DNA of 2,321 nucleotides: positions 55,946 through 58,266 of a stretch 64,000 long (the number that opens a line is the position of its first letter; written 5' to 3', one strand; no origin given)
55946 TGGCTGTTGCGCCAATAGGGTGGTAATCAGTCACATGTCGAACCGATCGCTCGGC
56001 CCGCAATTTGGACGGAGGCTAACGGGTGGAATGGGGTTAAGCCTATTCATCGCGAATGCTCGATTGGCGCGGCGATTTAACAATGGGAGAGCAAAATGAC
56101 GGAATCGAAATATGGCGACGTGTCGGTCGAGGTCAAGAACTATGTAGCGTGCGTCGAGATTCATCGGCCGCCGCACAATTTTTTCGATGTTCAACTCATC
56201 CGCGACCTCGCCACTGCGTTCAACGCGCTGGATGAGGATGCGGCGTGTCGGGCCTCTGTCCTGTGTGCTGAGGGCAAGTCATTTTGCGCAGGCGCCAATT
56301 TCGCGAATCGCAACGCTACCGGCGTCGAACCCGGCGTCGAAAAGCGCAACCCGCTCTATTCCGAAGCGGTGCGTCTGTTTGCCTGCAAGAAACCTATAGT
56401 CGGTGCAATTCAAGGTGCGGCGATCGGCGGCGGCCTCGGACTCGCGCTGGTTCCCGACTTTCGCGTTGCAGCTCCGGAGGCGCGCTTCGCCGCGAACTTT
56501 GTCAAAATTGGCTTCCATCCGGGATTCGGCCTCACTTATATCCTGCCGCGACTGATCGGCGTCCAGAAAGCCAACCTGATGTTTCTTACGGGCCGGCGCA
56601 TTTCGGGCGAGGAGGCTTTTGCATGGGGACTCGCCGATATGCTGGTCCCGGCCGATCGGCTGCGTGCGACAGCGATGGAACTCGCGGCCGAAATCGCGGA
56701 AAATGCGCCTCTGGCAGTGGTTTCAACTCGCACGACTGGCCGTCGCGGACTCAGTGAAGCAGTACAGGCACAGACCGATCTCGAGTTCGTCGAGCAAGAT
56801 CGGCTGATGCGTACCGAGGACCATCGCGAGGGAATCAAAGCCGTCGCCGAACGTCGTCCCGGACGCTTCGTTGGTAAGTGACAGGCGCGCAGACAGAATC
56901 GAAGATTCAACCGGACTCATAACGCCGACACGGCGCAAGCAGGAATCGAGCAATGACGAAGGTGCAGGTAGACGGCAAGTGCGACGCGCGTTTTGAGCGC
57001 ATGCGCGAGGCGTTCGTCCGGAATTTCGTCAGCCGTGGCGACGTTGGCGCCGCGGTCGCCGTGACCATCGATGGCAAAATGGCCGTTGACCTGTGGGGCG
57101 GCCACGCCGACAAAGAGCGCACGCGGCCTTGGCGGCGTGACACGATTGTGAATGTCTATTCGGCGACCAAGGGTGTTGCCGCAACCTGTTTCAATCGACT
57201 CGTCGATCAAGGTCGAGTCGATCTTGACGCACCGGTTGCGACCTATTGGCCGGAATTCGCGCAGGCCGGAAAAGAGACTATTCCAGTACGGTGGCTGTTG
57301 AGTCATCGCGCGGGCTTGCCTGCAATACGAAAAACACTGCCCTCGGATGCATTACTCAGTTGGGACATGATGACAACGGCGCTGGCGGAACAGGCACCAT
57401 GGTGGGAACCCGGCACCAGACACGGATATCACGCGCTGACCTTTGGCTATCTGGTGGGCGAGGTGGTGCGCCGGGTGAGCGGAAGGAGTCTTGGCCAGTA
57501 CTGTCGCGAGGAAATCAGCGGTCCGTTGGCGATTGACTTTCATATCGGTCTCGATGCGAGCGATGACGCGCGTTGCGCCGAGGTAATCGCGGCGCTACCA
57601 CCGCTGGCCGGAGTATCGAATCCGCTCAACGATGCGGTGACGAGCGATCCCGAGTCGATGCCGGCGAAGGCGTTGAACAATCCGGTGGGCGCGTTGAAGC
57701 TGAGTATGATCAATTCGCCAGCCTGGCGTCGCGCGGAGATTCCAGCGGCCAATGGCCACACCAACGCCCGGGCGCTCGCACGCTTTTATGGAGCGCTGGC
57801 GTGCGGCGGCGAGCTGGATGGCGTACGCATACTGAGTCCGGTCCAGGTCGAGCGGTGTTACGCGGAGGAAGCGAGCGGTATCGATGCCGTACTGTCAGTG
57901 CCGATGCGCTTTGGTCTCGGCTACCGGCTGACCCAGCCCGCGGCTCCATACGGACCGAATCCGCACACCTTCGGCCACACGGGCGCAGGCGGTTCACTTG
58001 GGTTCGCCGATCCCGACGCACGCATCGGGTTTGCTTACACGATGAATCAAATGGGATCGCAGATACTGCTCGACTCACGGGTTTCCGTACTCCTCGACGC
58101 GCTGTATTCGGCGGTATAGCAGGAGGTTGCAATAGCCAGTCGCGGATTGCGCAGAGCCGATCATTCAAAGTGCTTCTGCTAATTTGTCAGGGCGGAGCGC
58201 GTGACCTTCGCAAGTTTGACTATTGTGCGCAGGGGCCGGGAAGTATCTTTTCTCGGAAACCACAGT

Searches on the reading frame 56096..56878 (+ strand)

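Call 60: search_protein_families(library=pfam, proteins=[window:56096-56878:+], max_evalue=0.00001)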
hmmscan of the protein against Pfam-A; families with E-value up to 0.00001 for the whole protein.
window:56096-56878:+ (261 aa): 2 families
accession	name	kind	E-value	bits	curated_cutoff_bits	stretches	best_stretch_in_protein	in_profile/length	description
PF00378.25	ECH_1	-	3.6e-56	190.7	27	1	13-259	2-249/251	Enoyl-CoA hydratase/isomerase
PF16113.10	ECH_2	-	1.4e-32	114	27.2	1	28-198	13-186/335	Enoyl-CoA hydratase/isomerase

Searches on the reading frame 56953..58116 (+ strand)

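Call 60: search_protein_families(library=pfam, proteins=[window:56953-58116:+], max_evalue=0.00001)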
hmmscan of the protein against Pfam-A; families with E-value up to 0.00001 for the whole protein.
window:56953-58116:+ (388 aa): 1 family
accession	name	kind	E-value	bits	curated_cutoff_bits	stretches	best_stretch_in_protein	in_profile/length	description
PF00144.29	Beta-lactamase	-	1.9e-79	267.6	27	1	24-369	7-313/329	Beta-lactamase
